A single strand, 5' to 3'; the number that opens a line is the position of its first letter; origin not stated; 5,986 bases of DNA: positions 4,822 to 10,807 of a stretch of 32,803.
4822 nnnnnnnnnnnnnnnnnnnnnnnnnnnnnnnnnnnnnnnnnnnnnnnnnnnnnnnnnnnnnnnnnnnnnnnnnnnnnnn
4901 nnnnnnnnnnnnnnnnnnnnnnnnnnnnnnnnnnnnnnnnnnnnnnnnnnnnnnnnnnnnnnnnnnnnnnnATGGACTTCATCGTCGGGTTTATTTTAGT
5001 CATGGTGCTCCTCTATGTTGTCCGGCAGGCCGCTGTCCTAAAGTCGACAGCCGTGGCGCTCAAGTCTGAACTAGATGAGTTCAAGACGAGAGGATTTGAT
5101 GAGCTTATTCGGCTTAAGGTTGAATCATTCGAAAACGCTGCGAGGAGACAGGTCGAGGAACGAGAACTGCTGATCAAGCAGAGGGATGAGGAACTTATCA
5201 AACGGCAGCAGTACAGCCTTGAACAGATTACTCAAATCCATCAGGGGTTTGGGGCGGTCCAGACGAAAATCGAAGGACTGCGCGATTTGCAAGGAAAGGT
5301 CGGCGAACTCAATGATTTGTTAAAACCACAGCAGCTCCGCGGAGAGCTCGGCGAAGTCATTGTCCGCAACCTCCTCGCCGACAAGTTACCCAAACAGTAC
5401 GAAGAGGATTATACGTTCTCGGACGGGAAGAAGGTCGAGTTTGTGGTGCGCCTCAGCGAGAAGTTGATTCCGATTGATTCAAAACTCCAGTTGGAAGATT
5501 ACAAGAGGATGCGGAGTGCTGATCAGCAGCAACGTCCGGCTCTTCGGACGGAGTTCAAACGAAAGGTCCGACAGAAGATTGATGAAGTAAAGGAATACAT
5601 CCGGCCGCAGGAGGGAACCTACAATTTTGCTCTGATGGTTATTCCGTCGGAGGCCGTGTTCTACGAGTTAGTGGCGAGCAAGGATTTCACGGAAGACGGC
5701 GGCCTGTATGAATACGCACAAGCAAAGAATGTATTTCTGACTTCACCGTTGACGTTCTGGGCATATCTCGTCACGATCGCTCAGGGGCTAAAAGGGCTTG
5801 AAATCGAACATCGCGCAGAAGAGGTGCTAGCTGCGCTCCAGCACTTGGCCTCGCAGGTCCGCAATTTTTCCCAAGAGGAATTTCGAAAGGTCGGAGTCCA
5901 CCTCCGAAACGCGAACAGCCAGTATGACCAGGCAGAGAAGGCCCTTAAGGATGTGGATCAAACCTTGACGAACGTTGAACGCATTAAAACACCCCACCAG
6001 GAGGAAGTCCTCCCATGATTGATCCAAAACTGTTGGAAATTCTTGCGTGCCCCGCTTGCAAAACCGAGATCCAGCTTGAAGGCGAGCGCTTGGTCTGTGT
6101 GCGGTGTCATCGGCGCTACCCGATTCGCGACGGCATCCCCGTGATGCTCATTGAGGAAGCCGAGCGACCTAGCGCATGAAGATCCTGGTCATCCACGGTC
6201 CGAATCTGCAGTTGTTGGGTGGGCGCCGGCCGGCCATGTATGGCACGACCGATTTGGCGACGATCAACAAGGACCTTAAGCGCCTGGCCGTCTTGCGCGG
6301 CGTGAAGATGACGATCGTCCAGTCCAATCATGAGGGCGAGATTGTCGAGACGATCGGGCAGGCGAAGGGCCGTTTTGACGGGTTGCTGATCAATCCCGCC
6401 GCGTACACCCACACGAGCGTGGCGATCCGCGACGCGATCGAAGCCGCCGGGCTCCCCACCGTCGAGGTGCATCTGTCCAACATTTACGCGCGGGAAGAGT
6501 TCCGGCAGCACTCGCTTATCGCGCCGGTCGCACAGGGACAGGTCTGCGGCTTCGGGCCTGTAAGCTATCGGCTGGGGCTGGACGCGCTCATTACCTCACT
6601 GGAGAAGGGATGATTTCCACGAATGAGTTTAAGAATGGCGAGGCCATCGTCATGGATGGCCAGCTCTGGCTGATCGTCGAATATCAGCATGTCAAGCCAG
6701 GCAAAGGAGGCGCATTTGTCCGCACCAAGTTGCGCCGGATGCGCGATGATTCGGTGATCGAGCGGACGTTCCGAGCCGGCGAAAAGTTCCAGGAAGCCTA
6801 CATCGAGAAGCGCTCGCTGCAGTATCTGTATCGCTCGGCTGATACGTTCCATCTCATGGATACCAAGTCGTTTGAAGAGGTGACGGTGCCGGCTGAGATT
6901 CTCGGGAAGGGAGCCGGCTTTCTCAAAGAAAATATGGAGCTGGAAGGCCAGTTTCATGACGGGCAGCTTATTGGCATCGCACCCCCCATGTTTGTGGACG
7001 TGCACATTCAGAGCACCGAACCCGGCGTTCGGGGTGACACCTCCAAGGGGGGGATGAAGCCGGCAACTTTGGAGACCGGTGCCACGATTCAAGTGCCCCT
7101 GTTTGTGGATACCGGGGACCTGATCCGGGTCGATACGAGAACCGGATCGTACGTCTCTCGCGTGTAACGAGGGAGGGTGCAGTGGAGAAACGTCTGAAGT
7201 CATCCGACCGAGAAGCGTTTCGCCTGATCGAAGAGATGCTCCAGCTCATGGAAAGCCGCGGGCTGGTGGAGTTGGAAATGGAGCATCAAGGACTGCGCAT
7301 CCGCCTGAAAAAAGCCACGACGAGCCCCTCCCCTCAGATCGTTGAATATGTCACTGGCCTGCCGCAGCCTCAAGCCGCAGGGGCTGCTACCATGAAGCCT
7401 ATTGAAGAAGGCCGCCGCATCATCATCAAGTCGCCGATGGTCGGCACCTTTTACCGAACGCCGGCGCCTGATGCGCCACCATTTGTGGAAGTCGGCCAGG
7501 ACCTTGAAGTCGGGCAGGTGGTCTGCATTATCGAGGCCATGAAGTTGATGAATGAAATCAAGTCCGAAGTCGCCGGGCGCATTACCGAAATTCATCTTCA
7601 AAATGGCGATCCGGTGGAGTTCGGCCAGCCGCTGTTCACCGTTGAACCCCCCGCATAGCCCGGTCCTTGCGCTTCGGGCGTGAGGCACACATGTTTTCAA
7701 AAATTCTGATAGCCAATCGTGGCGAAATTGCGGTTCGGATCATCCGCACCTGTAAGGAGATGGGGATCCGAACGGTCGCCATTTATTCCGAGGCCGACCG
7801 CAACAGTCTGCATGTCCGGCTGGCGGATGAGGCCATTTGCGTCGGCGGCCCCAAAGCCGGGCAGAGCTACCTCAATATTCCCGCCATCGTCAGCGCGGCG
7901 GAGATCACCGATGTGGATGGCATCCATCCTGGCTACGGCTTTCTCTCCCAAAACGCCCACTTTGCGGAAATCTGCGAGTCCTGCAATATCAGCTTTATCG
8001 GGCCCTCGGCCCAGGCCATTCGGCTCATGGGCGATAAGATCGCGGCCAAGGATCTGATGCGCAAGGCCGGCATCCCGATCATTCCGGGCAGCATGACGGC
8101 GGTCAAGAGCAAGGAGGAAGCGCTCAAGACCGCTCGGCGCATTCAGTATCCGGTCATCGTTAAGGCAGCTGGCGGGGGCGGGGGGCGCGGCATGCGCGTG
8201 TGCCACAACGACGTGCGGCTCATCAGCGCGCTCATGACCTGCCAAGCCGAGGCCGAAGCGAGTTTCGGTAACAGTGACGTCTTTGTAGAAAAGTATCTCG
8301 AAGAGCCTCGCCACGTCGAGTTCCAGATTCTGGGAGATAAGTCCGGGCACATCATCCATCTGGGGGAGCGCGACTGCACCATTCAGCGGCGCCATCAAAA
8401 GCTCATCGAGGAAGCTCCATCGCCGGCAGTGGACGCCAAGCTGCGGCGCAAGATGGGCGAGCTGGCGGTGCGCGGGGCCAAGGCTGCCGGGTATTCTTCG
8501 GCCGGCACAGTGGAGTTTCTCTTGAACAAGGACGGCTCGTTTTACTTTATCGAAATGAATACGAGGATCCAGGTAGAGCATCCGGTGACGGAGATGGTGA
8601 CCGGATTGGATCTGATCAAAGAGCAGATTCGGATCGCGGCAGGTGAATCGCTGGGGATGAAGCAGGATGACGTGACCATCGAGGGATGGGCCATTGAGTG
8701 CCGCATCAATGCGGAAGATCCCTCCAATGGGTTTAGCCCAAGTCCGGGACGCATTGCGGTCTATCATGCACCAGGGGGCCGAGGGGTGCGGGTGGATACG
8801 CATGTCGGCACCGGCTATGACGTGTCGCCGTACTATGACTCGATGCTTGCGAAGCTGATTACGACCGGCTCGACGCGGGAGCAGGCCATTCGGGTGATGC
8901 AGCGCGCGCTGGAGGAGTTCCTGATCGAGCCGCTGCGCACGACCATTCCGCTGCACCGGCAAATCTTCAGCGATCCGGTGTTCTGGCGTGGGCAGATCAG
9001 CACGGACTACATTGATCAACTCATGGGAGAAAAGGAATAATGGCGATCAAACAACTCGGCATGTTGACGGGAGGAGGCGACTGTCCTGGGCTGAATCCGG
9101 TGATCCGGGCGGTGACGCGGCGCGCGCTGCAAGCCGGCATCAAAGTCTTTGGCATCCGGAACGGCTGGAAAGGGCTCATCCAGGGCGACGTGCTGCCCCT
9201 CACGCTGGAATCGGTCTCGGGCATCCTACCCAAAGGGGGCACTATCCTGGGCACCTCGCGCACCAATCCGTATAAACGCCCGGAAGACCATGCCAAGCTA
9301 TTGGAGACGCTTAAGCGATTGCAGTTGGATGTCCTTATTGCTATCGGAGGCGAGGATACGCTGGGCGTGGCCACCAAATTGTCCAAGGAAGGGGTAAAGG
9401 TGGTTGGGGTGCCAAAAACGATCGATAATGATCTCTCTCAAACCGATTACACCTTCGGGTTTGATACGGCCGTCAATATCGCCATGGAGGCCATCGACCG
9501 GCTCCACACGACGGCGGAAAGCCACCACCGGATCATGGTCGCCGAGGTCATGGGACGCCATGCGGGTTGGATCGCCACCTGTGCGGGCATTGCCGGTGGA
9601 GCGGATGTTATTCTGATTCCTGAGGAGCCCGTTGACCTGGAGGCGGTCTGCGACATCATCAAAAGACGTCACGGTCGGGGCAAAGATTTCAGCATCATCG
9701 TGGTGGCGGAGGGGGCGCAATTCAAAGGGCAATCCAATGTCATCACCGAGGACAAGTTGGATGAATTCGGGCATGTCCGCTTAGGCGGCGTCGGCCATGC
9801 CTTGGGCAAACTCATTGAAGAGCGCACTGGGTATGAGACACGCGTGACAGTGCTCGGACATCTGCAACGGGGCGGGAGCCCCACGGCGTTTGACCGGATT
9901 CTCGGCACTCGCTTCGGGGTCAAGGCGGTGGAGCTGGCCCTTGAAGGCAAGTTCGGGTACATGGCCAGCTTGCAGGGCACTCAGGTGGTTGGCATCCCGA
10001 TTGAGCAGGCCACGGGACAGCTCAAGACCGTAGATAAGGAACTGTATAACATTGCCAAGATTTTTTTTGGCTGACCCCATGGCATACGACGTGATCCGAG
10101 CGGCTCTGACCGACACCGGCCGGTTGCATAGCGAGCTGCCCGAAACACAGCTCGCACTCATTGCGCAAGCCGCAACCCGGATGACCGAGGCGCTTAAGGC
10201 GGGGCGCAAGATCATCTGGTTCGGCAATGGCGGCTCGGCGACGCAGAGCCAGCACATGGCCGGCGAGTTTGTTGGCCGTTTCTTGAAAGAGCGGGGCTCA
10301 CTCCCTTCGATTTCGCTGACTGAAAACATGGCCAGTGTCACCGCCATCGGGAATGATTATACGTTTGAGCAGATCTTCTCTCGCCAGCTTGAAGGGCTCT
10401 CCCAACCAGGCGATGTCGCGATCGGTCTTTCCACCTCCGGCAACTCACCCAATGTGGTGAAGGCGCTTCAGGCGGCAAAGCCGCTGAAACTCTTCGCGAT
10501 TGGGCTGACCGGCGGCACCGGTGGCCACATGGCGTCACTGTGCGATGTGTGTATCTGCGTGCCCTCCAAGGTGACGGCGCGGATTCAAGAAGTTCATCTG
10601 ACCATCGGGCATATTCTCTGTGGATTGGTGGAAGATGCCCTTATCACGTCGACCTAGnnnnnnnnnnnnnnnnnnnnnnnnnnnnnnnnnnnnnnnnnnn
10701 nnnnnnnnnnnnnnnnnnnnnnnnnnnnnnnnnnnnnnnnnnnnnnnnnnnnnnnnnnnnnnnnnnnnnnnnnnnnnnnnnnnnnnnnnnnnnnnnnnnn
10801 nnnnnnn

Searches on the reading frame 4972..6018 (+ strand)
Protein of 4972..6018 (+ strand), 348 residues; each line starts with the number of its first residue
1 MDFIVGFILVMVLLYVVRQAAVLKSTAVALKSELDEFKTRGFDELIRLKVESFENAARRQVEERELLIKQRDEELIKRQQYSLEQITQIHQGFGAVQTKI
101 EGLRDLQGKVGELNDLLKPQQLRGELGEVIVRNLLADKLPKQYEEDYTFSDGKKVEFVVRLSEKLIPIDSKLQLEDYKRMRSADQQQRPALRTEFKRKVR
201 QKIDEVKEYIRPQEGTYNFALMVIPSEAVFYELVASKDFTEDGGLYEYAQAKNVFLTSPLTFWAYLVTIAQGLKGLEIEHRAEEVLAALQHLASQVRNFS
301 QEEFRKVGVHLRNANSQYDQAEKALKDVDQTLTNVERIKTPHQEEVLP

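Call 56: search_protein_families(library=pfam, proteins=[window:4972-6018:+], max_evalue=0.00001)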
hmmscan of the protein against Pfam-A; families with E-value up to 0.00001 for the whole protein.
window:4972-6018:+ (348 aa): 1 family
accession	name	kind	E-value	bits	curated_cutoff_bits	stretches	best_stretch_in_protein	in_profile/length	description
PF02646.22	RmuC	-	1.6e-45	155.9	26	1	67-340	6-283/291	RmuC family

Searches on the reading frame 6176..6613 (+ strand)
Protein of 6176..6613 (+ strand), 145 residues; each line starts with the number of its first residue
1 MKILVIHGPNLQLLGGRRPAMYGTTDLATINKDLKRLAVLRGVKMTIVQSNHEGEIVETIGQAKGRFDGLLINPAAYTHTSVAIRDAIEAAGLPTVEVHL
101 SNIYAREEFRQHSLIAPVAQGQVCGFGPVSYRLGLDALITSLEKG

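Call 56: search_protein_families(library=pfam, proteins=[window:6176-6613:+], max_evalue=0.00001)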
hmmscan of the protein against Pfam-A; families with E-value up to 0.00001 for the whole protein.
window:6176-6613:+ (145 aa): 1 family
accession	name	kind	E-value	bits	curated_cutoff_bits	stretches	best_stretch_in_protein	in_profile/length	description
PF01220.24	DHquinase_II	-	8.9e-56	187.9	23.3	1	2-138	1-137/138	Dehydroquinase class II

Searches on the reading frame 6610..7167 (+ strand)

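Call 56: search_protein_families(library=pfam, proteins=[window:6610-7167:+], max_evalue=0.00001)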
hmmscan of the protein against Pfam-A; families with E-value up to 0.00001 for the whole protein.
window:6610-7167:+ (185 aa): 3 families
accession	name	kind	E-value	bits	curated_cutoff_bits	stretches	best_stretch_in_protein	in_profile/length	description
PF09285.17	Elong-fact-P_C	-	1.9e-26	92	25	1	129-184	1-56/56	Elongation factor P, C-terminal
PF08207.18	EFP_N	-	2.8e-26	91.7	23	1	3-60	1-58/58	Elongation factor P (EF-P) KOW-like domain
PF01132.26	EFP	-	2.2e-17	63.2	27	1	68-121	1-54/54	Elongation factor P (EF-P) OB domain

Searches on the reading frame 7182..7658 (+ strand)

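Call 56: search_protein_families(library=pfam, proteins=[window:7182-7658:+], max_evalue=0.00001)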
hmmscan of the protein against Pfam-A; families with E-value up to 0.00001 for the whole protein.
window:7182-7658:+ (158 aa): 1 family
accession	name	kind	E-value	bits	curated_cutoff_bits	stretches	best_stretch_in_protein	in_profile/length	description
PF00364.28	Biotin_lipoyl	-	7.5e-23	80.6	22.1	1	82-153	3-72/73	Biotin-requiring enzyme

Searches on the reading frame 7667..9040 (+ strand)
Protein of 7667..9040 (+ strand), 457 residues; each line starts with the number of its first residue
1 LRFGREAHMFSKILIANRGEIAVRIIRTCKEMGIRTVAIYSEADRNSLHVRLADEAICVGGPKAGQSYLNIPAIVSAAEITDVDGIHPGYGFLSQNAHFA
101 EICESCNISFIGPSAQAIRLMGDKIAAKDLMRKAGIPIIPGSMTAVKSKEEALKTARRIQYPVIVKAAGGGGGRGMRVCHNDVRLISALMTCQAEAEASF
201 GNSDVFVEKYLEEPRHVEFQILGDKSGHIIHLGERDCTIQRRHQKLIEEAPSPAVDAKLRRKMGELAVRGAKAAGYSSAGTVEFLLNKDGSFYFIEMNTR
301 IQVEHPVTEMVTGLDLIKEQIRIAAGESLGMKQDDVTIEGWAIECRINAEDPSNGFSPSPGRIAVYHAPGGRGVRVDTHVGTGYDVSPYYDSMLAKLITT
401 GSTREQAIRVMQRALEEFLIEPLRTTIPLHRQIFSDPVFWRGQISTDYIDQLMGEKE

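Call 56: search_protein_families(library=pfam, proteins=[window:7667-9040:+], max_evalue=0.00001)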
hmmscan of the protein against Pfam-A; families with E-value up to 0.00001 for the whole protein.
window:7667-9040:+ (457 aa): 6 families
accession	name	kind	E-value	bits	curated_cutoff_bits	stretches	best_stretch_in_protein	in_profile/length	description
PF02786.22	CPSase_L_D2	-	2.4e-79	266.2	19.8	1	123-330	1-209/211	Carbamoyl-phosphate synthase L chain, ATP binding domain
PF00289.28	Biotin_carb_N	-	1.7e-46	157.7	25.5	1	9-118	1-110/110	Biotin carboxylase, N-terminal domain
PF02785.25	Biotin_carb_C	-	3.8e-39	133.6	32.4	1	344-451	1-108/108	Biotin carboxylase C-terminal domain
PF07478.18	Dala_Dala_lig_C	-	7.4e-12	45.6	24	1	130-299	1-174/204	D-ala D-ala ligase C-terminus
PF02222.28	ATP-grasp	-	1.7e-07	31.5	27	1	133-300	5-162/179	ATP-grasp domain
PF08443.16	RimK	-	7.8e-06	26.1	21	0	123-321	3-185/188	RimK-like ATP-grasp domain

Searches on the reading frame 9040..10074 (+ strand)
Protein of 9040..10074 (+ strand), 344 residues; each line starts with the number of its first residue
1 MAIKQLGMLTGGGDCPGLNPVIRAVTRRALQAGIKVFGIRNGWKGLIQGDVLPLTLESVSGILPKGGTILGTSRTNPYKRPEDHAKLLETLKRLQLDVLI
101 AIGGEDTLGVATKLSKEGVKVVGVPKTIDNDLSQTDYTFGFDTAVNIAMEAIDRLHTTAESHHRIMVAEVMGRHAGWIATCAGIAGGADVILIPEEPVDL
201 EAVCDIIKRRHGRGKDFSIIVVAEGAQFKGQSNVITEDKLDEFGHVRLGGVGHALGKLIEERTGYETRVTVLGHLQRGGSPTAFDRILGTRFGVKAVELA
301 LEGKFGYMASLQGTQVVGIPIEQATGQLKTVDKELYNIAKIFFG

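Call 56: search_protein_families(library=pfam, proteins=[window:9040-10074:+], max_evalue=0.00001)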
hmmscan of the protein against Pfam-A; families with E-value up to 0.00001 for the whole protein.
window:9040-10074:+ (344 aa): 1 family
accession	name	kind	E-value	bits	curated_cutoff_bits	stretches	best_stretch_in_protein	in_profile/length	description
PF00365.25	PFK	-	1.8e-115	385.5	30.9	1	6-299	2-276/277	Phosphofructokinase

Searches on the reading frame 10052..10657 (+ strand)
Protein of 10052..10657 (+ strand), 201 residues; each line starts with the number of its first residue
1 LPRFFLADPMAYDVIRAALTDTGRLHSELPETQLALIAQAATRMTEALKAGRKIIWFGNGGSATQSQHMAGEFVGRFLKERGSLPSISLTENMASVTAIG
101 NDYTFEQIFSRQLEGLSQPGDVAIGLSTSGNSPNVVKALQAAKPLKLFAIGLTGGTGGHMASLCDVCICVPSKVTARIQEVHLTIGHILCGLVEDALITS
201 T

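Call 57: search_protein_families(library=pfam, proteins=[window:10052-10657:+], max_evalue=0.00001)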
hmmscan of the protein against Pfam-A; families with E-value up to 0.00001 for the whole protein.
window:10052-10657:+ (201 aa): 2 families
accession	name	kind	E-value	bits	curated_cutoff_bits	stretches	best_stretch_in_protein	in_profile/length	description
PF13580.11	SIS_2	-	1.6e-25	90.2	27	1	24-154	8-138/138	SIS domain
PF01380.27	SIS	-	5.1e-07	30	25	1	116-176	50-110/131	SIS domain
